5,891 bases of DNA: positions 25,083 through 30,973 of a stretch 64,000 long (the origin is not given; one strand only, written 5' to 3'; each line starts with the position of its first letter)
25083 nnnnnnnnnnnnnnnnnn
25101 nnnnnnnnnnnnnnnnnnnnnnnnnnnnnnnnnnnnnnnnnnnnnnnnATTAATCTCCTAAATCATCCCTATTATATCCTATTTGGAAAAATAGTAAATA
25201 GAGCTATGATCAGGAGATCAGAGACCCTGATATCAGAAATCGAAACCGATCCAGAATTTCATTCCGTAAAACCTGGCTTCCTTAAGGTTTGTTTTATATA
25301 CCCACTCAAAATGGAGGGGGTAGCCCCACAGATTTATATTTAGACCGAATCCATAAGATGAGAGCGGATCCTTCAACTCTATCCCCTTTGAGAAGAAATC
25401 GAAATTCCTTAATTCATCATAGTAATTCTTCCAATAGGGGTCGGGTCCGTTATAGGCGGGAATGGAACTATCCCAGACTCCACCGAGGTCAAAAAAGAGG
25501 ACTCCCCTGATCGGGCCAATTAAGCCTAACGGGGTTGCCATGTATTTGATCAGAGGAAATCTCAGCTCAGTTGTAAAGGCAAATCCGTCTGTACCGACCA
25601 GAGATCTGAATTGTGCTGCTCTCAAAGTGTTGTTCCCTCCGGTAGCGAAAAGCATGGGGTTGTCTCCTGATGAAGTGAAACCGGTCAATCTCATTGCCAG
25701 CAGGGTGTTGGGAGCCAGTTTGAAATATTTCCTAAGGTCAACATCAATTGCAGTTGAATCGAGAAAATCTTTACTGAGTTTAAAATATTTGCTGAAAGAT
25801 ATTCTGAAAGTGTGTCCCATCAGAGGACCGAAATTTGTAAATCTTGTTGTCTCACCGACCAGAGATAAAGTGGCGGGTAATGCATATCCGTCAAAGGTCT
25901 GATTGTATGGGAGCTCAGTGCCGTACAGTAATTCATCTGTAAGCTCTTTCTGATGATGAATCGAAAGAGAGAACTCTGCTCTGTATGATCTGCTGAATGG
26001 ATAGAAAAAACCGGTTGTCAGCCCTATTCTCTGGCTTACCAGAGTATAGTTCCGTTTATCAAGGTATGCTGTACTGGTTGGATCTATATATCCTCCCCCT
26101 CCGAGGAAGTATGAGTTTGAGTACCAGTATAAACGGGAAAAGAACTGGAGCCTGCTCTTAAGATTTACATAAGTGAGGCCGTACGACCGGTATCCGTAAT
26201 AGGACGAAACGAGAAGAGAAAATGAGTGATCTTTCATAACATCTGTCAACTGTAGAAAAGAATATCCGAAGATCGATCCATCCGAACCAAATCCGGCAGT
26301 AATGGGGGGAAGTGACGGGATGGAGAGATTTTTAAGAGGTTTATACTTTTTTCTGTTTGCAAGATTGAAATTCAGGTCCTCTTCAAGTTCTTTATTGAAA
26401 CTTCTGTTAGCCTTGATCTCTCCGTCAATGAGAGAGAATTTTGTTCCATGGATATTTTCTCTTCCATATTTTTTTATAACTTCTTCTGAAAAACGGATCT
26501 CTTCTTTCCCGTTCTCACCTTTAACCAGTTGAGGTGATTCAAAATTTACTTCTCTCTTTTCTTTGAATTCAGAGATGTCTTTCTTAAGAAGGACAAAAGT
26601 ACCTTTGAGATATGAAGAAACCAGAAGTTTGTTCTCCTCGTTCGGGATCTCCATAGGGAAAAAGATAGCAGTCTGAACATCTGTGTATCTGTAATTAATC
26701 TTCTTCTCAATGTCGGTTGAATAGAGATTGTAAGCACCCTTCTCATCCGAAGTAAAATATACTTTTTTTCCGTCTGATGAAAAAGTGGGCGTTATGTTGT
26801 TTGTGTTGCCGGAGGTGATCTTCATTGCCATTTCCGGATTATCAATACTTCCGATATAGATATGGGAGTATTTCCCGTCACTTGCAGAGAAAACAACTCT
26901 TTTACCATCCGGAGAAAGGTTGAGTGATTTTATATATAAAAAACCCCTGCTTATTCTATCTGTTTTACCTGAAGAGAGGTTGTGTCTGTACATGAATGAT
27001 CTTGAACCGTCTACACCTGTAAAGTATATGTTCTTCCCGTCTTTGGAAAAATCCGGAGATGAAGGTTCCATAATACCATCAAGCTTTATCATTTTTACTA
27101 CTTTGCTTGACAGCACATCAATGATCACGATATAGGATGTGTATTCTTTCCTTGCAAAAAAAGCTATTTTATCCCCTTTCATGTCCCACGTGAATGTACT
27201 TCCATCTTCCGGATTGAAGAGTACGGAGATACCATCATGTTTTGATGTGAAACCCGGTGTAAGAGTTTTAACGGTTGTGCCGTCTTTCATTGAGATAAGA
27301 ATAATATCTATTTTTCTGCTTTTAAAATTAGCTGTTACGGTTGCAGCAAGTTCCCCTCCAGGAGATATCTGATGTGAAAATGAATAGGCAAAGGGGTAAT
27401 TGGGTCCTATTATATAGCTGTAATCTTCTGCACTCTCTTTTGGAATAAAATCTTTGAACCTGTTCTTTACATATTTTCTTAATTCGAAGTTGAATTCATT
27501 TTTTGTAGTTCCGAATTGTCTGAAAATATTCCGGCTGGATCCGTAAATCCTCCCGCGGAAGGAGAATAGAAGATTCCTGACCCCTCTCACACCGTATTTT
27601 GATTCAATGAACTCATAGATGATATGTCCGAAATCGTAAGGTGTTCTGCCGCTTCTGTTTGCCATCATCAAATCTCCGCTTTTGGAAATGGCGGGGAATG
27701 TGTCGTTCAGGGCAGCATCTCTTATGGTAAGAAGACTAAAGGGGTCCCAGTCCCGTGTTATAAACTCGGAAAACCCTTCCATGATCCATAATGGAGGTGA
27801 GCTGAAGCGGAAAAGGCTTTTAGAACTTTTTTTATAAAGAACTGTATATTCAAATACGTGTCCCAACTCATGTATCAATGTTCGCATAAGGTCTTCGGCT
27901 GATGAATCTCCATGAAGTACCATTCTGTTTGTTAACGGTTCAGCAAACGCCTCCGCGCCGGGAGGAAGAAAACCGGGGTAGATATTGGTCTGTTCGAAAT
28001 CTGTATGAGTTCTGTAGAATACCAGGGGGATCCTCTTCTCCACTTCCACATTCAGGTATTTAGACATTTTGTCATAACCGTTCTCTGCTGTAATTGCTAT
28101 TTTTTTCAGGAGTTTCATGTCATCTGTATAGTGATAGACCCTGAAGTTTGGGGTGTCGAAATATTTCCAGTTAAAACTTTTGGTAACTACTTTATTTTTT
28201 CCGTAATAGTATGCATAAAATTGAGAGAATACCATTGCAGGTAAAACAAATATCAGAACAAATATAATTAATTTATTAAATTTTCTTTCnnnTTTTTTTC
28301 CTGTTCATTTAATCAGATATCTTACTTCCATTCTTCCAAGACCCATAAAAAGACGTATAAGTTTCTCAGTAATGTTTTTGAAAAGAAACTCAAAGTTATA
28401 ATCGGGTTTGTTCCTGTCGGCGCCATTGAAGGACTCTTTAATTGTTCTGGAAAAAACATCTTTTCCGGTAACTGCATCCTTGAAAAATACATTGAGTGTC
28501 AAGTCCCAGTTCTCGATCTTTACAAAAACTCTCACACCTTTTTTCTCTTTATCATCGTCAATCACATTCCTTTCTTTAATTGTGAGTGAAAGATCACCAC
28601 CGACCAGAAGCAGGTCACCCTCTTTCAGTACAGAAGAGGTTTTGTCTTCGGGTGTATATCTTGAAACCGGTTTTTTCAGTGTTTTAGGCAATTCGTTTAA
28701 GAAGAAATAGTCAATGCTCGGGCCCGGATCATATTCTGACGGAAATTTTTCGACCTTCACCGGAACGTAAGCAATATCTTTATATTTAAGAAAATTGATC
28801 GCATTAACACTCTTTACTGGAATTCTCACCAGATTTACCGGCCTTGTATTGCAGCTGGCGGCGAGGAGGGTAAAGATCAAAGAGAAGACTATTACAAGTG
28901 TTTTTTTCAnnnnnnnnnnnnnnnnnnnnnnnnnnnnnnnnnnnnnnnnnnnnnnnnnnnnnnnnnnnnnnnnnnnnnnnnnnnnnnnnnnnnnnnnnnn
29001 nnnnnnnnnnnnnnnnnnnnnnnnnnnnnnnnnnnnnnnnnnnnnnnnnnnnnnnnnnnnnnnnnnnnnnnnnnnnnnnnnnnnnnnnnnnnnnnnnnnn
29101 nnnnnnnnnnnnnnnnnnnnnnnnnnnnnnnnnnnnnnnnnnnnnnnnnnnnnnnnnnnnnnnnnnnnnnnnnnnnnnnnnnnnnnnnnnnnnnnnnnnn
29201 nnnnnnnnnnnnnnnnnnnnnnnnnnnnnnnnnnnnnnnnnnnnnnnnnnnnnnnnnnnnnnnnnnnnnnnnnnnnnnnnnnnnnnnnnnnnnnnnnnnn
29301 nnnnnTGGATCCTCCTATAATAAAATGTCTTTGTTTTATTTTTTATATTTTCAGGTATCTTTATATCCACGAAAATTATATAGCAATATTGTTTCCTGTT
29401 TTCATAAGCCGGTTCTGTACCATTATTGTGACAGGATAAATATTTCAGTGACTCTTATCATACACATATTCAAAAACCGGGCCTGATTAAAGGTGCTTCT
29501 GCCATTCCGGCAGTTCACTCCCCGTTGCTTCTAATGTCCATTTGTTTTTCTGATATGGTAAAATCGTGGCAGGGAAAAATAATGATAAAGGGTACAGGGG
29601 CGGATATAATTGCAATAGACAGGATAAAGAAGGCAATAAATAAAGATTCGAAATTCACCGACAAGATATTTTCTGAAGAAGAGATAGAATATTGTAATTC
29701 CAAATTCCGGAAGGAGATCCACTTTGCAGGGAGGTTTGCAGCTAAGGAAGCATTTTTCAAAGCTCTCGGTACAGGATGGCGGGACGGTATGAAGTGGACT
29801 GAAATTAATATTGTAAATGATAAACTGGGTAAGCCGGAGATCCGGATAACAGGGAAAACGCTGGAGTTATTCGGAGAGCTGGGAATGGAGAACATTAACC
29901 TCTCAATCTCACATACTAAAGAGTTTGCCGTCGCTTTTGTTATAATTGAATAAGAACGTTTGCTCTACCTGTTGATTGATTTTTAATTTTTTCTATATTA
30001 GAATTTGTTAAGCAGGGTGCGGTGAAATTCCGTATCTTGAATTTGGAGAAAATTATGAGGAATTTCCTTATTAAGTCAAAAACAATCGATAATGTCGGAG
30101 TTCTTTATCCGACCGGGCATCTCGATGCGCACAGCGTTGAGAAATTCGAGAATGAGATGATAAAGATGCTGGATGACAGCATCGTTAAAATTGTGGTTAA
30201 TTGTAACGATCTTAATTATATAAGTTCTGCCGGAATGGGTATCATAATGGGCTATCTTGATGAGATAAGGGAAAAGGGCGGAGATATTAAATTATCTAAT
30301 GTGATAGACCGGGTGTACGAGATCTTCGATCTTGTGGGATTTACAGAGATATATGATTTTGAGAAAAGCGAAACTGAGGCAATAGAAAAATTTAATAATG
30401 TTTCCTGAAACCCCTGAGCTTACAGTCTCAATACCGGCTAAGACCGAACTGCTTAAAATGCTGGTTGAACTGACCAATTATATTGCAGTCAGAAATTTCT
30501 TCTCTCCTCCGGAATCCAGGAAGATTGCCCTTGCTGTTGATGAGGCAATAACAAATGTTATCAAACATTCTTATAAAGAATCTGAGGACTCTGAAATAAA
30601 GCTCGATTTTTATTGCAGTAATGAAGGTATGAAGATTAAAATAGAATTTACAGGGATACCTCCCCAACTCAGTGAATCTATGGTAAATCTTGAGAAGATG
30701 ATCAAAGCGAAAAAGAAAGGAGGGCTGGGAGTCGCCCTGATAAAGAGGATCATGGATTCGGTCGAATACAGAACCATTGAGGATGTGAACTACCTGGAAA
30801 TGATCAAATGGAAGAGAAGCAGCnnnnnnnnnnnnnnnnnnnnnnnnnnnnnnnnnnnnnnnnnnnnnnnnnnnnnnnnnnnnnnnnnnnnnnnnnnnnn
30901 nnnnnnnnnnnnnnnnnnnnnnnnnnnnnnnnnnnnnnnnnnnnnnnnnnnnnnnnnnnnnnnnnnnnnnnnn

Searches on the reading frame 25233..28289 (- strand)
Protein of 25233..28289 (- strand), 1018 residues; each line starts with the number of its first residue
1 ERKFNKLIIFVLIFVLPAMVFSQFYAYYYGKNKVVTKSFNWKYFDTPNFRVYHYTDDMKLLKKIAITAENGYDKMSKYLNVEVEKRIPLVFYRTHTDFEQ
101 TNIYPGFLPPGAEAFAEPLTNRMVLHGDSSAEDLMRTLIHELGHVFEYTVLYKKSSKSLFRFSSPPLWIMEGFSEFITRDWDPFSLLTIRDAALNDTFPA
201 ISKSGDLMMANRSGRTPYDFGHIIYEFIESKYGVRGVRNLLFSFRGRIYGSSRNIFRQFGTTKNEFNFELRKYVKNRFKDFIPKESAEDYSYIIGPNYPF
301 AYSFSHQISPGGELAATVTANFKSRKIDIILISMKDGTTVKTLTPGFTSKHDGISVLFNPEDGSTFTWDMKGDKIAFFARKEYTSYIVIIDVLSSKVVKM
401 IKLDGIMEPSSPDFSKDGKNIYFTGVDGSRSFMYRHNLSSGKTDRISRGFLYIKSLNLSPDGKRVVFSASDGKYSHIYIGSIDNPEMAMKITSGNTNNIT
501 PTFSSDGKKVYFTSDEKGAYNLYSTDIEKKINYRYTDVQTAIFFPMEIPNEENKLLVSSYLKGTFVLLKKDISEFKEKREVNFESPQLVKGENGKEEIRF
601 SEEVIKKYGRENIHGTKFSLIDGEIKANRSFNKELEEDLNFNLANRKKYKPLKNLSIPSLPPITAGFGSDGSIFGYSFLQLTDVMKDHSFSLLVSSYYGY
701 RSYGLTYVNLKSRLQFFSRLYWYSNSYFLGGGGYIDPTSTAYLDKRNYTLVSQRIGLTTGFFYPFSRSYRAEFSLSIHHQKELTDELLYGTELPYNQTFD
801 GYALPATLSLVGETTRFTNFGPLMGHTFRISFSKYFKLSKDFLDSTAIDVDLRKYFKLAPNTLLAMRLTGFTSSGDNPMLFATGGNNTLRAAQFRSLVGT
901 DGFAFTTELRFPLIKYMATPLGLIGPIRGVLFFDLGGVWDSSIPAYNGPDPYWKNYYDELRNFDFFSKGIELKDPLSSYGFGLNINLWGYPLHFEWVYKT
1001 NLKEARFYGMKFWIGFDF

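Call 73: search_protein_families(library=pfam, proteins=[window:25233-28289:-], max_evalue=0.00001)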
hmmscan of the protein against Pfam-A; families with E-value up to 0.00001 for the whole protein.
window:25233-28289:- (1018 aa): 1 family
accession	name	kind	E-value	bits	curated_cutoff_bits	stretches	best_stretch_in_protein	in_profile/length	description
PF07676.18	PD40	-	3.1e-13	49.7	20.9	1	490-523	3-37/38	WD40-like Beta Propeller Repeat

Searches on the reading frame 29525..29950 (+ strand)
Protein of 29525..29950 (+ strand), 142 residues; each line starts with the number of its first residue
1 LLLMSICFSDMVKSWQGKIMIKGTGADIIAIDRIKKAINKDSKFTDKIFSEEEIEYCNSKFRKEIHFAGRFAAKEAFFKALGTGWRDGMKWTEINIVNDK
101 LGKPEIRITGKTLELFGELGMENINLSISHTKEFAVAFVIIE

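Call 31: search_protein_families(library=pfam, proteins=[window:29525-29950:+], max_evalue=0.001)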
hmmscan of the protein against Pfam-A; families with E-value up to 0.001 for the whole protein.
window:29525-29950:+ (142 aa): 1 family
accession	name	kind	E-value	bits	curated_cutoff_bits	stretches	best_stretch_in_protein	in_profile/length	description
PF01648.25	ACPS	-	6.9e-18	65.1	25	1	25-137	3-109/111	4'-phosphopantetheinyl transferase superfamily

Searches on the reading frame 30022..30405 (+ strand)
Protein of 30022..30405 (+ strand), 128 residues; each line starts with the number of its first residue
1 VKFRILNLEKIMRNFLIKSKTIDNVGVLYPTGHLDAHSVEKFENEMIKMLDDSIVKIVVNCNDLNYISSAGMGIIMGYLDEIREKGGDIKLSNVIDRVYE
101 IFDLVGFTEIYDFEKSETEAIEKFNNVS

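Call 31: search_protein_families(library=pfam, proteins=[window:30022-30405:+], max_evalue=0.001)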
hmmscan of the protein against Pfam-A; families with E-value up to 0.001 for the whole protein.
window:30022-30405:+ (128 aa): 2 families
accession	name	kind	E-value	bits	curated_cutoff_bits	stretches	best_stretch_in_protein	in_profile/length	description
PF01740.26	STAS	-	3.1e-17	62.7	22.6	1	19-120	4-106/106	STAS domain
PF13466.11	STAS_2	-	1.7e-06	28.6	29.2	1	31-107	4-79/80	STAS domain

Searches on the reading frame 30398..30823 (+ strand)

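Call 31: search_protein_families(library=pfam, proteins=[window:30398-30823:+], max_evalue=0.001)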
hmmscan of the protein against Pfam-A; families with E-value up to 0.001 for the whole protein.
window:30398-30823:+ (142 aa): 2 families
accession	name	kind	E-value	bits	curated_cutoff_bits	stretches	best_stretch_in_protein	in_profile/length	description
PF13581.12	HATPase_c_2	-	1.9e-19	70.4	27.4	1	13-137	2-127/127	Histidine kinase-like ATPase domain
PF02518.31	HATPase_c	-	6.9e-05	23.7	26.4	1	41-121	4-86/111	Histidine kinase-, DNA gyrase B-, and HSP90-like ATPase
